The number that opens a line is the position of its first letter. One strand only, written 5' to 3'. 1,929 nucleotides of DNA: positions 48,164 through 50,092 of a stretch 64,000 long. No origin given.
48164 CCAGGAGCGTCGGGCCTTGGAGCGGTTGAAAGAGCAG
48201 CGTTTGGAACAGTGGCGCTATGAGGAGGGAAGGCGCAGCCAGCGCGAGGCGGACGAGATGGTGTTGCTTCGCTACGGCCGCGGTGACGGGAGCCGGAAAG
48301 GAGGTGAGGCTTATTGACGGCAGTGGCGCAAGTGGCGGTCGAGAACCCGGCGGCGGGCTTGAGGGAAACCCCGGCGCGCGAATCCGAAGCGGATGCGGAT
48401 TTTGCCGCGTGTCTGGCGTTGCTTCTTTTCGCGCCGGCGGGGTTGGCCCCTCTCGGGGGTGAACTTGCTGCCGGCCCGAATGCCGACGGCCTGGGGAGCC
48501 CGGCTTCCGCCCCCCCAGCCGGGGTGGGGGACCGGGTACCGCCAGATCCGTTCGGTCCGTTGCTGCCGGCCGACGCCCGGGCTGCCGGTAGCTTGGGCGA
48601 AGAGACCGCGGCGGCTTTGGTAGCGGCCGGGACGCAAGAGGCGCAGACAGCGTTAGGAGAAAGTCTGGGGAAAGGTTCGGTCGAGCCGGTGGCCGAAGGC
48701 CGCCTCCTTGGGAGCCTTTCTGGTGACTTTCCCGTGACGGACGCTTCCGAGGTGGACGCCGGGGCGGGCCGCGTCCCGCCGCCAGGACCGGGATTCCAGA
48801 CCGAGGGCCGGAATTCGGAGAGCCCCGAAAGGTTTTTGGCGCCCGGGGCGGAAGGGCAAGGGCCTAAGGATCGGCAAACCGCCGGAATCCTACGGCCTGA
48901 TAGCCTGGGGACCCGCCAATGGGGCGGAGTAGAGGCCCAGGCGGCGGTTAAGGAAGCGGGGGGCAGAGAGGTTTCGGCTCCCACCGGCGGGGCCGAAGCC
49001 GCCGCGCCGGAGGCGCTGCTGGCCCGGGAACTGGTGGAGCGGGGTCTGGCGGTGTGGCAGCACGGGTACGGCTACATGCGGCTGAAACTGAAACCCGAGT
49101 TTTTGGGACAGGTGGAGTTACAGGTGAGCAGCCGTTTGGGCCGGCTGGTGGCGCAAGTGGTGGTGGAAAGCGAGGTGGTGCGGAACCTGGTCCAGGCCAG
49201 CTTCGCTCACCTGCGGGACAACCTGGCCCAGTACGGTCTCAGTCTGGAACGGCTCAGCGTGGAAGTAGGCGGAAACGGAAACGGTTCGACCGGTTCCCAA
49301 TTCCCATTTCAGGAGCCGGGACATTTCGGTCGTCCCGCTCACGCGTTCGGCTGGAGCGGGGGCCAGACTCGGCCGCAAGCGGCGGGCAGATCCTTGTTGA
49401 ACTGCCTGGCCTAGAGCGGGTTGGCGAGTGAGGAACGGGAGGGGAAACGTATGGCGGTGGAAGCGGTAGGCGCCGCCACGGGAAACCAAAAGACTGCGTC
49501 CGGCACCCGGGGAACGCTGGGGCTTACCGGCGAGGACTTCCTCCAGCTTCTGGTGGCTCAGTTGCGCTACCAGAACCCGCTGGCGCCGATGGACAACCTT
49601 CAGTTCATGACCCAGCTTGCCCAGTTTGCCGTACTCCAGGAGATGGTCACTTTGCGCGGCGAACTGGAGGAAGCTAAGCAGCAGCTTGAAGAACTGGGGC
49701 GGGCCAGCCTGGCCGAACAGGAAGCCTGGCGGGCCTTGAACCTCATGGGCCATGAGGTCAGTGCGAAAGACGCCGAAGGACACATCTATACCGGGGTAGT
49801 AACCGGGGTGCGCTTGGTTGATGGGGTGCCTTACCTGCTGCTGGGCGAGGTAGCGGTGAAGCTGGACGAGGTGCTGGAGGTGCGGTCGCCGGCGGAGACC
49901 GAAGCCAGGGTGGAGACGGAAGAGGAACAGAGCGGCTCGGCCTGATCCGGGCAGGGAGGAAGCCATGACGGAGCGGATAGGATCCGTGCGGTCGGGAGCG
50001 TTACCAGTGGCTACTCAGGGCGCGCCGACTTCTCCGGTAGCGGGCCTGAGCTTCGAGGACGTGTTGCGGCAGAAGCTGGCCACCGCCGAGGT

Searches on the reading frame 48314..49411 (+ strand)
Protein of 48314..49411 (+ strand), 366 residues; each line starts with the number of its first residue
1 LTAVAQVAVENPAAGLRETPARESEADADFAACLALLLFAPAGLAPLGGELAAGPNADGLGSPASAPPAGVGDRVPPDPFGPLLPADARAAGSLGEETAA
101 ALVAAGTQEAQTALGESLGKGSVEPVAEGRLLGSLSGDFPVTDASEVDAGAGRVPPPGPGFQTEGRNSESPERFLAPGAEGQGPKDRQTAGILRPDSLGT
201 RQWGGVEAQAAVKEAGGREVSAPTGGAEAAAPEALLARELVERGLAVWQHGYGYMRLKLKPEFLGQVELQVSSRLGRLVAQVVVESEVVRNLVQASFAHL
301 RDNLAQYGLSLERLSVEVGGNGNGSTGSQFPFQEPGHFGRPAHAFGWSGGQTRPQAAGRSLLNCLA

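Call 87: search_protein_families(library=pfam, proteins=[window:48314-49411:+], max_evalue=0.001)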
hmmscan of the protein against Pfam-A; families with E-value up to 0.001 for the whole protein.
window:48314-49411:+ (366 aa): 1 family
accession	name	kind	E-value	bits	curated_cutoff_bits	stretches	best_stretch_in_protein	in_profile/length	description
PF02120.21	Flg_hook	-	6.7e-15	55.1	29.8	1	248-323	8-83/85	Flagellar hook-length control protein FliK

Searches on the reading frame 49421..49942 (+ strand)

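Call 87: search_protein_families(library=pfam, proteins=[window:49421-49942:+], max_evalue=0.001)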
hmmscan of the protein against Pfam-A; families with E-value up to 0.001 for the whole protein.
window:49421-49942:+ (174 aa): 2 families
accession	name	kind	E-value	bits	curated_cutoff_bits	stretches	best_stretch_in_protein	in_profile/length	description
PF03963.19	FlgD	-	1.3e-17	64.2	27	1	20-82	11-73/75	Flagellar hook capping protein - N-terminal region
PF13861.12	FLgD_tudor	-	0.00034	21.2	26.9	0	104-151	5-57/58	FlgD Tudor-like domain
